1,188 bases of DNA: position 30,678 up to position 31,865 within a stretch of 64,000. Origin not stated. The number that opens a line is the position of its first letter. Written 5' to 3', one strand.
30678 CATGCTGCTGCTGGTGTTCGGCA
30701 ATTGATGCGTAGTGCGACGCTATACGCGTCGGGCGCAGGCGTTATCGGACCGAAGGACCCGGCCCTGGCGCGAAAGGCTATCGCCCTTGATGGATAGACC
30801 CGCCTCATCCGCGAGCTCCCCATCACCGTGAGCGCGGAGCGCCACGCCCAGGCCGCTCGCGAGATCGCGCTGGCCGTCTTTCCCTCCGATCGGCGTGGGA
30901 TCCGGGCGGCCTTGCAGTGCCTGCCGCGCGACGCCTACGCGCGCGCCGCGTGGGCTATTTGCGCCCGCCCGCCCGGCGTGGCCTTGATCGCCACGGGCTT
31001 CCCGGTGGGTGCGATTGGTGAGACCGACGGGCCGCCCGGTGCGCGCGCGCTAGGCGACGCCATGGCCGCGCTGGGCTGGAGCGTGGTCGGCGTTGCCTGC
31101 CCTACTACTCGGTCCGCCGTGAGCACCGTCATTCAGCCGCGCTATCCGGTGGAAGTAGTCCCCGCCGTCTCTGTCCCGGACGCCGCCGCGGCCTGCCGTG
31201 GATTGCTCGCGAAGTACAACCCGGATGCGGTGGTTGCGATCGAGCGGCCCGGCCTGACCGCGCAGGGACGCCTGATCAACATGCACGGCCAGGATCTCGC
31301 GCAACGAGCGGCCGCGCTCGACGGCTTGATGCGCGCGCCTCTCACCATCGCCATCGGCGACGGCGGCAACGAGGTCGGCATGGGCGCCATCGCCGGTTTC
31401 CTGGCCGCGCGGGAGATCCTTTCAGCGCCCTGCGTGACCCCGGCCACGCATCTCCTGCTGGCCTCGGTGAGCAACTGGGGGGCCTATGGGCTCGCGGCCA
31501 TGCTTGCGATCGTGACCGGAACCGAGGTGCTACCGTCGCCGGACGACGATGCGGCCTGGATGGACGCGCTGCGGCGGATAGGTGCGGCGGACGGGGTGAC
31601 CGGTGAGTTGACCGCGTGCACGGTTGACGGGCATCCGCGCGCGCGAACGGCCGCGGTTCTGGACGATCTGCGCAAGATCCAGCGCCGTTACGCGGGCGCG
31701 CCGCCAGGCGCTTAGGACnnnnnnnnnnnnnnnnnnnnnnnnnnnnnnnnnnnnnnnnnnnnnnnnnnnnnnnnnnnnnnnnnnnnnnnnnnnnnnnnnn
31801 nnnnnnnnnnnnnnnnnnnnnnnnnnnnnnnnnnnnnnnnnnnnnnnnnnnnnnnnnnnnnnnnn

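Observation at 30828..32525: Adjacent DUF4392-like and DUF1445-like genes: a split version of the D-glutamate cyclase domain architecture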

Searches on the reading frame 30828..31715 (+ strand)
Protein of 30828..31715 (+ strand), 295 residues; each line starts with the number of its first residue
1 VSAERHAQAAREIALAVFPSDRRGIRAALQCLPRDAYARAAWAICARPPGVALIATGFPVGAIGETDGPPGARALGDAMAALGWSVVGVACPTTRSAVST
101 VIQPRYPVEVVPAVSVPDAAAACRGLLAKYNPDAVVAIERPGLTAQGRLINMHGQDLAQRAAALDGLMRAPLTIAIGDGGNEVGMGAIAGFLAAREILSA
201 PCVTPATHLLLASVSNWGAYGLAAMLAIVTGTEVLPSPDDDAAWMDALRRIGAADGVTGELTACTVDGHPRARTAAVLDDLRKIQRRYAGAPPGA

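Call 3: search_protein_families(library=pfam, proteins=[window:30828-31715:+], max_evalue=0.01)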
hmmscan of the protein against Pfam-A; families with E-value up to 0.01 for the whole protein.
window:30828-31715:+ (295 aa): 1 family
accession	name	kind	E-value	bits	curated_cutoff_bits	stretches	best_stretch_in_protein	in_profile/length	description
PF14336.11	GLUCM-like_C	-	6.8e-54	183.7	27.9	1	24-282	10-291/291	D-glutamate cyclase-like, C-terminal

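Call 4: search_protein_families(library=ncbifam, proteins=[window:30828-31715:+], max_evalue=0.01)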
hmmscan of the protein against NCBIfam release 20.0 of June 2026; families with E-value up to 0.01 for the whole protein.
window:30828-31715:+ (295 aa): 0 families

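Call 5: search_solved_structures(query=window:30828-31715:+, max_evalue=0.01, show_alignments=1)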
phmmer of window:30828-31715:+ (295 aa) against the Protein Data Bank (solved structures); distinct sequences matched with E-value up to 0.01: 3.
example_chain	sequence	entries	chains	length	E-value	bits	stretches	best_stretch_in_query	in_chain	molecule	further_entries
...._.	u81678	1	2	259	1e-19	74.5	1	52-269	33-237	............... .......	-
4dwz_A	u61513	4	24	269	1e-19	74.5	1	52-269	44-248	Hypothetical protein TON_0340 | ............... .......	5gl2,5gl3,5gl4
4fc5_A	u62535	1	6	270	1e-19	74.4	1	52-269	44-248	Putative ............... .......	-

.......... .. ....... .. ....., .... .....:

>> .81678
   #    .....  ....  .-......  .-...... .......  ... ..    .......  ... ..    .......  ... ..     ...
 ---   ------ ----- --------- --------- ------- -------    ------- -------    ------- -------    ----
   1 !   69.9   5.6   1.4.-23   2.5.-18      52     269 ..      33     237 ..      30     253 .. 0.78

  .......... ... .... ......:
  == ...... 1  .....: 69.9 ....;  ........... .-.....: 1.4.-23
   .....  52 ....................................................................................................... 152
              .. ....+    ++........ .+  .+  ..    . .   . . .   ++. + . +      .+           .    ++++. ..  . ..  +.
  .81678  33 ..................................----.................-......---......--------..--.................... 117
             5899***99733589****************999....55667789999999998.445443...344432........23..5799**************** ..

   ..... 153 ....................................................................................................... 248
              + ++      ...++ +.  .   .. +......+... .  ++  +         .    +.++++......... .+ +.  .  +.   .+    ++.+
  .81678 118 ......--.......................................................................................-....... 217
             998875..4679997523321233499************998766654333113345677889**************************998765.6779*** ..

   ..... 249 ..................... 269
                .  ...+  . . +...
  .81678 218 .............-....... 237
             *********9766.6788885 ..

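Call 12: find_homologous_proteins(query=window:30828-31715:+, max_evalue=0.00001)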
Query window:30828-31715:+ (295 aa): 2385 proteins with E <= 0.00001 among 8000 candidates; the best 120 are listed.
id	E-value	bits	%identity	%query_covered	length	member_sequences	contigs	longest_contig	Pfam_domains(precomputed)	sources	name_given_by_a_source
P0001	1.4e-184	630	100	100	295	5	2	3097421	PF14336.12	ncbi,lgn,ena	-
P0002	1.6e-121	423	70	98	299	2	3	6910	PF14336.12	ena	-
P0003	1.4e-82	296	55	94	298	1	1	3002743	PF14336.12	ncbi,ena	-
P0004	4.2e-82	294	55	98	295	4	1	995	PF14336.12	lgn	-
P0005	4.5e-82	294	55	99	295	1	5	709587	PF14336.12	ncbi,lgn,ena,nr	ncbi:MAG: DUF4392 domain-containing protein [Chloroflexi bacterium]|nr:DUF4392 domain-containing pro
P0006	5.8e-81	290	53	93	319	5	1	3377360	PF14336.12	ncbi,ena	-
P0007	6.5e-81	290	55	98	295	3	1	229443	PF14336.12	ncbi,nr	ncbi:MAG: DUF4392 domain-containing protein [Chloroflexi bacterium]|nr:DUF4392 domain-containing pro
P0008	9.1e-81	290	54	98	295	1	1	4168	PF14336.12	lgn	-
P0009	2.8e-80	288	55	98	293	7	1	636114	PF14336.12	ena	-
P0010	3.3e-80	288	54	97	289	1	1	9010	PF14336.12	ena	-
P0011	4.5e-80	287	54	98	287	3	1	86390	PF14336.12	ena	-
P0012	6.3e-80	287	54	97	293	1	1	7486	PF14336.12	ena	-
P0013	8.1e-80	287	55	98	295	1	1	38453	PF14336.12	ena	-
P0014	9.7e-80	286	55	93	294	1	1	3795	PF14336.12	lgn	-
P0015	1.4e-79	286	54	98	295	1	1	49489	PF14336.12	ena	-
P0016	1.5e-79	286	52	96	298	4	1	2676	PF14336.12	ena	-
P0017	1.7e-79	286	53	98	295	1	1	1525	PF14336.12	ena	-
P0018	2.3e-79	285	53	97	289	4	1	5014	PF14336.12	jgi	jgi:hypothetical protein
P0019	2.6e-79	285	55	99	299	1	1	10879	PF14336.12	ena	-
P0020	2.7e-79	285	51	95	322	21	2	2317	PF14336.12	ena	-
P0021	3.6e-79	284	53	98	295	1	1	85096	PF14336.12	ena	-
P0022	3.6e-79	284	53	98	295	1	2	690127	PF14336.12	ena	-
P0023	4.1e-79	284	51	95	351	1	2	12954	PF14336.12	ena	-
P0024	4.1e-79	284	54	98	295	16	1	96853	PF14336.12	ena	-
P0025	6.1e-79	284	53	98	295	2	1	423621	PF14336.12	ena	-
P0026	7.2e-79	283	53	98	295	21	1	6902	PF14336.12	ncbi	-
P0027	7.5e-79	283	55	98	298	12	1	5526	PF14336.12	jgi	-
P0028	1.1e-78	283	53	92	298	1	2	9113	PF14336.12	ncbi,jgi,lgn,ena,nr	ncbi:MAG: DUF4392 domain-containing protein [Actinobacteria bacterium]|nr:DUF4392 domain-containing 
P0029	1.3e-78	283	53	98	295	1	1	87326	PF14336.12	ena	-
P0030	4.4e-78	281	52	98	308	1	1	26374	PF14336.12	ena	-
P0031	5.2e-78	281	53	98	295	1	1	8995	PF14336.12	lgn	-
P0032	7.9e-78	280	53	95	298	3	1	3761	PF14336.12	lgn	-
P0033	1.4e-77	279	52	97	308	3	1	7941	PF14336.12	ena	-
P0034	3.0e-77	278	51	98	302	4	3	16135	PF14336.12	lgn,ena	-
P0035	5.5e-77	277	52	96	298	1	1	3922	PF14336.12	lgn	-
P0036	3.2e-76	275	50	97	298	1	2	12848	PF14336.12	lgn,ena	-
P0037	4.3e-76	274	51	96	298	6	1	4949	PF14336.12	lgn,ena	-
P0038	5.5e-76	274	51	96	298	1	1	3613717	PF14336.12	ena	-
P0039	6.3e-76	274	51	93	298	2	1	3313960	PF14336.12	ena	-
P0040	7.4e-76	274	50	97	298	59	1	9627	PF14336.12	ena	-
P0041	8.3e-76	273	50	97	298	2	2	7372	PF14336.12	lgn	-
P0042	1.1e-75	273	50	93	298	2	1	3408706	PF14336.12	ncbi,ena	-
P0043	1.1e-75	273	53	98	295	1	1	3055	PF14336.12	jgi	-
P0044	1.2e-75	273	51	95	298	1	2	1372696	PF14336.12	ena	-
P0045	2.8e-75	272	50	99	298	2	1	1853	PF14336.12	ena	-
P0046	7.2e-75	270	53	99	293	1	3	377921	PF14336.12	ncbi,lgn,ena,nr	ncbi:MAG: DUF4392 domain-containing protein [Chloroflexi bacterium]|nr:DUF4392 domain-containing pro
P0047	1.2e-74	270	53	99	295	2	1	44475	PF14336.12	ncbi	-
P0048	1.6e-74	269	50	95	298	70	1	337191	PF14336.12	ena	-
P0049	1.6e-74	269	51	96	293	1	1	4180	PF14336.12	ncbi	-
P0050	1.8e-74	269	50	95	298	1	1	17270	PF14336.12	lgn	-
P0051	3.1e-74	268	49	93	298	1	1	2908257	PF14336.12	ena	-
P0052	6.3e-74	267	49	95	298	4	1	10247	PF14336.12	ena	-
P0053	6.4e-74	267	51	94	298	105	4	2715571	PF14336.12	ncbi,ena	-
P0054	1.5e-73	266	50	96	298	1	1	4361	PF14336.12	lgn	-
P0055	2.7e-73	265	51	98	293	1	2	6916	PF14336.12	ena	-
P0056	1.5e-72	263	50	93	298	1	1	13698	PF14336.12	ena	-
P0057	2.8e-72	262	51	95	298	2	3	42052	PF14336.12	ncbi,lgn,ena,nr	ncbi:MAG: DUF4392 domain-containing protein [Chloroflexi bacterium]|nr:DUF4392 domain-containing pro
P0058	4.5e-66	241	54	81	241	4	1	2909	PF14336.12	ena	-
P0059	2.2e-65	239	54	81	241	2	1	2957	PF14336.12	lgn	-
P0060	7.2e-63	231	54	80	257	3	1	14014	PF14336.12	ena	-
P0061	5.3e-57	212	57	63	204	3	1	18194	PF14336.12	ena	-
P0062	2.6e-54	203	55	68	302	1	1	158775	PF14336.12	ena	-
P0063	7.1e-54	201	52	74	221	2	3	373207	PF14336.12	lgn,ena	-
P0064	1.0e-49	188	41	93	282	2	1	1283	PF14336.12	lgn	-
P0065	7.2e-48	182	39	91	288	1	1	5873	PF14336.12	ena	-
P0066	1.9e-47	180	42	91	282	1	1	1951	PF14336.12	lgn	-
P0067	7.1e-47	178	40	97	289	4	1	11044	PF14336.12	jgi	jgi:hypothetical protein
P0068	2.3e-46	177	42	92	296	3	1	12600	PF14336.12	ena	-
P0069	2.4e-46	177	41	94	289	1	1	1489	PF14336.12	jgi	jgi:hypothetical protein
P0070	2.7e-46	177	41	93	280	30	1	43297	PF14336.12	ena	-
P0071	2.8e-46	177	42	91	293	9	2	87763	PF14336.12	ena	-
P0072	3.5e-46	176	42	91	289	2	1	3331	PF14336.12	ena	-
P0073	5.8e-46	175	43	91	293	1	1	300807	PF14336.12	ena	-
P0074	6.8e-46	175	37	90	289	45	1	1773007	PF14336.12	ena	-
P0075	8.3e-46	175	42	91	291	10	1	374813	PF14336.12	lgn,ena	-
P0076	8.5e-46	175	42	91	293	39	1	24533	PF14336.12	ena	-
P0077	1.0e-45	175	41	92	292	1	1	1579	PF14336.12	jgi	-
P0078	1.3e-45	174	41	92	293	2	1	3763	PF14336.12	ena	-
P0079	1.7e-45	174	42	91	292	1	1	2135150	PF14336.12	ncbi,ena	-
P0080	1.7e-45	174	41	82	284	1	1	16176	PF14336.12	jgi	jgi:hypothetical protein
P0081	1.8e-45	174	42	91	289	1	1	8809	PF14336.12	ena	-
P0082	1.9e-45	174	41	90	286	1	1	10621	PF14336.12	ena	-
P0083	4.2e-45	173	41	92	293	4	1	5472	PF14336.12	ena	-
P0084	4.6e-45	173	41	92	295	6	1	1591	PF14336.12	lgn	-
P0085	5.1e-45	172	38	91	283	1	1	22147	PF14336.12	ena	-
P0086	5.7e-45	172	41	91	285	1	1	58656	PF14336.12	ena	-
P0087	6.7e-45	172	44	85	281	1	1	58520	PF14336.12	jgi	-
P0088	7.2e-45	172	42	91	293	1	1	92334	PF14336.12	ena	-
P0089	7.7e-45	172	40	92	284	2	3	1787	PF14336.12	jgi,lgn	jgi:hypothetical protein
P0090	7.8e-45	172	42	91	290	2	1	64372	PF14336.12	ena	-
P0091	8.9e-45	172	42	91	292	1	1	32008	PF14336.12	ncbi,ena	-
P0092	1.2e-44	171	41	87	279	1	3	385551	PF14336.12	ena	-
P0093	1.2e-44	171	37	95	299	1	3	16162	PF14336.12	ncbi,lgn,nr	ncbi:MAG: DUF4392 domain-containing protein [Chloroflexi bacterium]|nr:DUF4392 domain-containing pro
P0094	1.2e-44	171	41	91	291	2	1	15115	PF14336.12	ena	-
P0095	1.6e-44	171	40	90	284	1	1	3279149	PF14336.12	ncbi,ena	-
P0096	2.0e-44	170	40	90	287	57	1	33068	PF14336.12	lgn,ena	-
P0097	2.1e-44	170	42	91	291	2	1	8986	PF14336.12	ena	-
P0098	2.5e-44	170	37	91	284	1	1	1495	PF14336.12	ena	-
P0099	2.8e-44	170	41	91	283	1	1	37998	PF14336.12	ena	-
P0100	2.9e-44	170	41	90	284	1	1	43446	PF14336.12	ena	-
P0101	3.8e-44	170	42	90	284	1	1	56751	PF14336.12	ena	-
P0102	4.0e-44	169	39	93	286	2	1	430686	PF14336.12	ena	-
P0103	4.0e-44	169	40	94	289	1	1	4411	PF14336.12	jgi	jgi:hypothetical protein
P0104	4.7e-44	169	40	90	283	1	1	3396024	PF14336.12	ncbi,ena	-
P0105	4.8e-44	169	39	91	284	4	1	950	PF14336.12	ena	-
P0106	4.9e-44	169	40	91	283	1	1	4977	PF14336.12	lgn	-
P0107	5.0e-44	169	40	94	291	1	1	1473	PF14336.12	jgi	jgi:hypothetical protein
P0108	5.1e-44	169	38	94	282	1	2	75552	PF14336.12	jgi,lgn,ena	jgi:hypothetical protein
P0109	5.2e-44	169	38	91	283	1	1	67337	PF14336.12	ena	-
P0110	5.6e-44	169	39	91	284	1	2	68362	PF14336.12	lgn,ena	-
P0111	5.9e-44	169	40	90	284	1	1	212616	PF14336.12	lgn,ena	-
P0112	6.0e-44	169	38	92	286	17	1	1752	PF14336.12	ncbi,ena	-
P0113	6.0e-44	169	40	95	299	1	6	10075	PF14336.12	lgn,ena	-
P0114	6.3e-44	169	40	93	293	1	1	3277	PF14336.12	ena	-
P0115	7.5e-44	169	37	90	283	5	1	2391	PF14336.12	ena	-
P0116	9.3e-44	168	39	91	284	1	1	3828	PF14336.12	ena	-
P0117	9.8e-44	168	41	90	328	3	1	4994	PF14336.12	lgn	-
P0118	1.0e-43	168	40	95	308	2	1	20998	PF14336.12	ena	-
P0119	1.0e-43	168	39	91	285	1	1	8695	PF14336.12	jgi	jgi:hypothetical protein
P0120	1.1e-43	168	39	82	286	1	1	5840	PF14336.12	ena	-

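Call 14: find_related_loci(query=A1, collection=genome_contigs, flank=8000)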
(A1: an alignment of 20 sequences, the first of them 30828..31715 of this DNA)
Query A1 (295 aa) in genome_contigs; peptide patterns used: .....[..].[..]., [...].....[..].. (x = any residue, [..] = any of these).
599 stretches matched a pattern (row limit reached: there are more); 595 encode a relative of the query (tblastn E <= 1e-3); the best 80 are kept; 80 distinct loci.
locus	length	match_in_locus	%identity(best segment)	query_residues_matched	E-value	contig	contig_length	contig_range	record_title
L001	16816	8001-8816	56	17-290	3e-83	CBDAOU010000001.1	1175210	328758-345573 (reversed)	MAG: Chloroflexota bacterium isolate 1ab9ed6c-b116-4708-afc9-c8c3060f4704 genome assembly, contig: contig_1, whole genom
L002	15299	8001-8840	51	9-289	1e-78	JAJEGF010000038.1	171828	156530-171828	MAG: Chloroflexota bacterium isolate p16x44bins.42 k141_1687951, whole genome shotgun sequence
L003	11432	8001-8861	54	2-290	9e-77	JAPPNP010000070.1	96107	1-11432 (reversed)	MAG: Chloroflexota bacterium isolate RHO3_bin_74 NODE_548_length_96107_cov_23.930173, whole genome shotgun sequence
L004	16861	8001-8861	49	2-289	4e-76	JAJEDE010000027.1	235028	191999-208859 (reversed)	MAG: Chloroflexota bacterium isolate jk18xAbins.55 k141_1317882, whole genome shotgun sequence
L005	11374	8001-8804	41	17-283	4e-52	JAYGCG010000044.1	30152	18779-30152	MAG: Dehalococcoidia bacterium isolate OC6_4000m_MAG_239 OC6_4000m_contig_3332857, whole genome shotgun sequence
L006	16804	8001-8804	40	17-283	4e-52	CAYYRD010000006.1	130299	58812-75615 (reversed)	MAG TPA_asm: uncultured Dehalococcoidales bacterium isolate SRP200020_co5_389 genome assembly, contig: NODE_158_length_1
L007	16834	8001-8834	40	8-284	3e-50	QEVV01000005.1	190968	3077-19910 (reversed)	MAG: Chloroflexi bacterium isolate SAR202-VII-2 Ga0133547_10000103, whole genome shotgun sequence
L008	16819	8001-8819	41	13-284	4e-49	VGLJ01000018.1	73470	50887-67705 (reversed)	MAG: Candidatus Rokuibacteriota bacterium isolate M_DeepCast_50m_m1_133 M_DeepCast_50m_m1_133_Ga0194121_10000440, whole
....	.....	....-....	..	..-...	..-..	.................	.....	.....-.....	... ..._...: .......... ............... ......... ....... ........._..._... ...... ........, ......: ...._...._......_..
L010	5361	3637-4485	36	6-282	2e-48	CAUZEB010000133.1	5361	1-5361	MAG: Dehalococcoidia bacterium isolate CB27_Tmax.77 genome assembly, contig: Ga0310121_10017240, whole genome shotgun se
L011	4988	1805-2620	39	17-286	2e-47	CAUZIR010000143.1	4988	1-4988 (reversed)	MAG: Dehalococcoidia bacterium isolate CB21_323.7 genome assembly, contig: Ga0302123_10013371, whole genome shotgun sequ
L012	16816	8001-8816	39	17-289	1e-47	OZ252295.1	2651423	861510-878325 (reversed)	MAG: Dehalococcoidia bacterium isolate bb6609b8-c10d-4c51-b0bf-6d14bd0032a3 genome assembly, chromosome: 1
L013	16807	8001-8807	36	17-282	3e-47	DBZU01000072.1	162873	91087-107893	MAG TPA_asm: Dehalococcoidia bacterium UBA1152 UBA1152_contig_33355, whole genome shotgun sequence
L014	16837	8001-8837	38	6-282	6e-47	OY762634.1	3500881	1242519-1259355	MAG: Dehalococcoidia bacterium isolate 5218cef7-9544-4829-ade7-f4022e2b34b8 genome assembly, chromosome: 1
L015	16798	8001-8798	41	17-281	5e-47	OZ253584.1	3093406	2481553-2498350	MAG: Dehalococcoidia bacterium isolate 03c8e236-5a43-4a8a-a010-48565315aea4 genome assembly, chromosome: 1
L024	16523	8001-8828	38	4-283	3e-45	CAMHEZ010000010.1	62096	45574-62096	MAG: uncultured Clostridia bacterium isolate SRR11784284_bin.10_metaWRAP_v1.3_MAG genome assembly, contig: ERZ12203208.1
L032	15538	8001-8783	38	16-281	3e-44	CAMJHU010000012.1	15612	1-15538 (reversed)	MAG: uncultured Clostridia bacterium isolate SRR12081302_bin.70_metaWRAP_v1.3_MAG genome assembly, contig: ERZ12289775.6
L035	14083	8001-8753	38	12-260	1e-43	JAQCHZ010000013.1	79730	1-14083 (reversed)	MAG: Chloroflexota bacterium isolate casp40-mb.264 NODE_600_length_79730_cov_0.631940, whole genome shotgun sequence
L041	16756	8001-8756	35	23-286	5e-43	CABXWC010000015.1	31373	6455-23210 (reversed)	MAG: uncultured SAR92 cluster bacterium isolate AG-325-G05 genome assembly, contig: AG-325-G05_NODE_15, whole genome sho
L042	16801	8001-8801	35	17-281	4e-43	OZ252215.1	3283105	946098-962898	MAG: Dehalococcoidia bacterium isolate f790cd15-5f21-4149-8e86-57a76e5ce5f8 genome assembly, chromosome: 1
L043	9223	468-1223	34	23-286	7e-43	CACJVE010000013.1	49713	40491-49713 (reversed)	MAG: uncultured SAR92 cluster bacterium isolate AG-916-D20 genome assembly, contig: AG-916-D20_NODE_13, whole genome sho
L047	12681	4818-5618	41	23-282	6e-43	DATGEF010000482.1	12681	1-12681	MAG TPA_asm: Chloroflexia bacterium isolate SMAG_U9695 k141_899062, whole genome shotgun sequence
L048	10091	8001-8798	38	4-284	1e-42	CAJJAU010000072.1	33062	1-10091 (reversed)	MAG: gamma proteobacterium HTCC2207 isolate FRAM18_bin252 genome assembly, contig: FRAM18_bin252-72, whole genome shotgu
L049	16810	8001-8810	36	17-284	2e-42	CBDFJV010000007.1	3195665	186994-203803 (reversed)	MAG: Dehalococcoidia bacterium isolate eb1c3f79-3afa-4cb5-ba0e-5793d67ed66f genome assembly, contig: contig_7, whole gen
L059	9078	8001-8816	35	12-282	2e-41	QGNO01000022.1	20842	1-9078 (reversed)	MAG: Chloroflexi bacterium isolate SAR202-VI-29A Ga0133547_10014644, whole genome shotgun sequence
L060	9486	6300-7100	36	13-283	3e-41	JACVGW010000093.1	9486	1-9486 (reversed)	MAG: Theionarchaea archaeon isolate SZ_28-30 SZ_28-30_NODE_244_length_9486_cov_420.792266, whole genome shotgun sequence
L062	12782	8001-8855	34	4-284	2e-41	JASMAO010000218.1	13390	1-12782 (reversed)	MAG: SAR202 cluster bacterium isolate ETNP2_MAG_97 c_000002307413, whole genome shotgun sequence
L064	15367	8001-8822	36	12-284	7e-41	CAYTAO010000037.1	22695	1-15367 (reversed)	MAG TPA_asm: uncultured Dehalococcoidales bacterium isolate SRP092796_co6_737 genome assembly, contig: NODE_2198_length_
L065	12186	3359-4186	37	2-284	6e-41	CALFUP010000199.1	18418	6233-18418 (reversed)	MAG: uncultured Cocleimonas sp. isolate H3_Bin_Bin_119_1 genome assembly, contig: c_000001156651, whole genome shotgun s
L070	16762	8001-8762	39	23-283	6e-41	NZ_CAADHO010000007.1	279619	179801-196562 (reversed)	Desulfoluna butyratoxydans isolate Desulfoluna butyratoxydans MSL71, whole genome shotgun sequence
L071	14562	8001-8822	37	8-288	1e-40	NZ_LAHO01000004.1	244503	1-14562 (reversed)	Arsukibacterium ikkense strain GCM72 contig_6, whole genome shotgun sequence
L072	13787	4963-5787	38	23-284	1e-40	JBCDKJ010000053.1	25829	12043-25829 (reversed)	MAG: Pseudomonadota bacterium isolate P01_H01_bin.57 k141_1853965_length_25829_cov_20.3207, whole genome shotgun sequenc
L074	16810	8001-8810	42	17-284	1e-40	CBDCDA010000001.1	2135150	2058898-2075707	MAG: uncultured Candidatus Entotheonella sp. isolate cfaa4de9-a9c6-4b59-82e3-79f4103bd15e genome assembly, contig: conti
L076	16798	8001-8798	39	12-284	2e-40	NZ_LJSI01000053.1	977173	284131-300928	Neptunomonas antarctica strain S3-22 contig053, whole genome shotgun sequence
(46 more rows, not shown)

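Call 20: search_protein_families(library=pfam, proteins=[L059:5897-6670:+, L035:5170-6324:-, L042:9205-11781:-, L064:8887-10155:-, L035:2472-3917:+, L048:9125-9982:+, L071:5596-6333:+, L065:1570-2274:+, L062:11711-12751:+, L049:9411-10850:+], max_evalue=0.001)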
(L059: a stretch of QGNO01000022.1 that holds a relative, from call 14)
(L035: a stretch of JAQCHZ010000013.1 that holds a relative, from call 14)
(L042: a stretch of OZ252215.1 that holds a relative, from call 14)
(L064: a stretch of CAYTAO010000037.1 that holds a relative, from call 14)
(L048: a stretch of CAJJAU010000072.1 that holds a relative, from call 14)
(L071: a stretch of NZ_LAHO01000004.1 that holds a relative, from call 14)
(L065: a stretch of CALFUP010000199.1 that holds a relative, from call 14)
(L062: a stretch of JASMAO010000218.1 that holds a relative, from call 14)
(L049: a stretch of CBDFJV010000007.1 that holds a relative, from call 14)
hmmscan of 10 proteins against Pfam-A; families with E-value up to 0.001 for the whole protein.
L059:5897-6670:+ (257 aa): 3 families
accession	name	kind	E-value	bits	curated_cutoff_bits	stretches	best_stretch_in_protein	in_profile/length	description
PF00106.31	adh_short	-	9.7e-53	179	26.6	1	8-188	1-182/195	short chain dehydrogenase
PF13561.12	adh_short_C2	-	1.7e-48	165.7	27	1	17-252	6-235/236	Enoyl-(Acyl carrier protein) reductase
PF08659.16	KR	-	2.1e-09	38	22.6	1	9-127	2-124/180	KR domain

L035:5170-6324:- (384 aa): 2 families
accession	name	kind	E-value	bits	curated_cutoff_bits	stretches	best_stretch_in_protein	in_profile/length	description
PF13378.12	MR_MLE_C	-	9.7e-55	186.1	29.4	1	139-352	9-218/219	Enolase C-terminal domain-like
PF02746.21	MR_MLE_N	-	1.1e-20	74.4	22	1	17-107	30-117/117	Mandelate racemase / muconate lactonizing enzyme, N-terminal domain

L042:9205-11781:- (858 aa): 5 families
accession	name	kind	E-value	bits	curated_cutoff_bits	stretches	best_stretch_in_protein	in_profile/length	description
PF00488.27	MutS_V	-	6.7e-84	281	30.2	1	607-796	1-188/188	MutS domain V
PF05192.23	MutS_III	-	3.7e-47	161.6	34.1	1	262-554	1-194/194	MutS domain III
PF01624.25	MutS_I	-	3.2e-44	150.2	20.6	1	3-113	1-111/113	MutS domain I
PF05190.23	MutS_IV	-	1.2e-30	106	22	1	423-514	1-92/92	MutS family domain IV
PF05188.22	MutS_II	-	8.6e-24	84.9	25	1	123-245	1-132/133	MutS domain II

L064:8887-10155:- (422 aa): 4 families
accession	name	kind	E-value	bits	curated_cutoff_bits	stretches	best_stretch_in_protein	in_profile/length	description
PF07690.21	MFS_1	-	1.4e-42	146.3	33.4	2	34-212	6-185/347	Major Facilitator Superfamily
PF00083.30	Sugar_tr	-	1.1e-07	31.5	22.3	1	61-197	47-189/452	Sugar (and other) transporter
PF03092.22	BT1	-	5.5e-05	22.5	22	1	97-231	70-206/432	BT1 family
PF05977.19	MFS_3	-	0.00048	19.1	27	1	33-204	227-399/524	Transmembrane secretion effector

L035:2472-3917:+ (481 aa): 1 family
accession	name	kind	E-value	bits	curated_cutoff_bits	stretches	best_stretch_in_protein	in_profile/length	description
PF01425.27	Amidase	-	1.3e-105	354.5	27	1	30-460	1-444/445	Amidase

L048:9125-9982:+ (285 aa): 1 family
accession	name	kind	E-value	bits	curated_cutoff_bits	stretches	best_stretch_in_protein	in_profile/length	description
PF01063.24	Aminotran_4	-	2.8e-48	165.1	28.5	1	30-257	1-223/223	Amino-transferase class IV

L071:5596-6333:+ (245 aa): 1 family
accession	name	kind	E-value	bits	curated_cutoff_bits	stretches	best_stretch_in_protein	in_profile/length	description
PF03746.21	LamB_YcsF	-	1.5e-94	316.6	22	1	1-240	1-238/239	LamB/YcsF family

L065:1570-2274:+ (234 aa): 1 family
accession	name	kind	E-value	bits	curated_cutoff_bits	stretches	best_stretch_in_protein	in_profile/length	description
PF02682.21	CT_C_D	-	6.1e-63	212.6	22.1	1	1-205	1-200/202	Carboxyltransferase domain, subdomain C and D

L062:11711-12751:+ (346 aa): 4 families
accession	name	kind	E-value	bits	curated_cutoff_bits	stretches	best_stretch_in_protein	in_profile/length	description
PF00107.32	ADH_zinc_N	-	2.4e-29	102.3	31.8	1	180-307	1-127/129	Zinc-binding dehydrogenase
PF08240.17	ADH_N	-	8.9e-26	90.6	23.5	1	26-139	1-104/104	Alcohol dehydrogenase GroES-like domain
PF13602.12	ADH_zinc_N_2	-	5.5e-23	82.8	27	1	213-343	1-134/134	Zinc-binding dehydrogenase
PF02254.24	TrkA_N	-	0.00076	20.2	23.8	0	160-220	54-115/116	TrkA-N domain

L049:9411-10850:+ (479 aa): 0 families
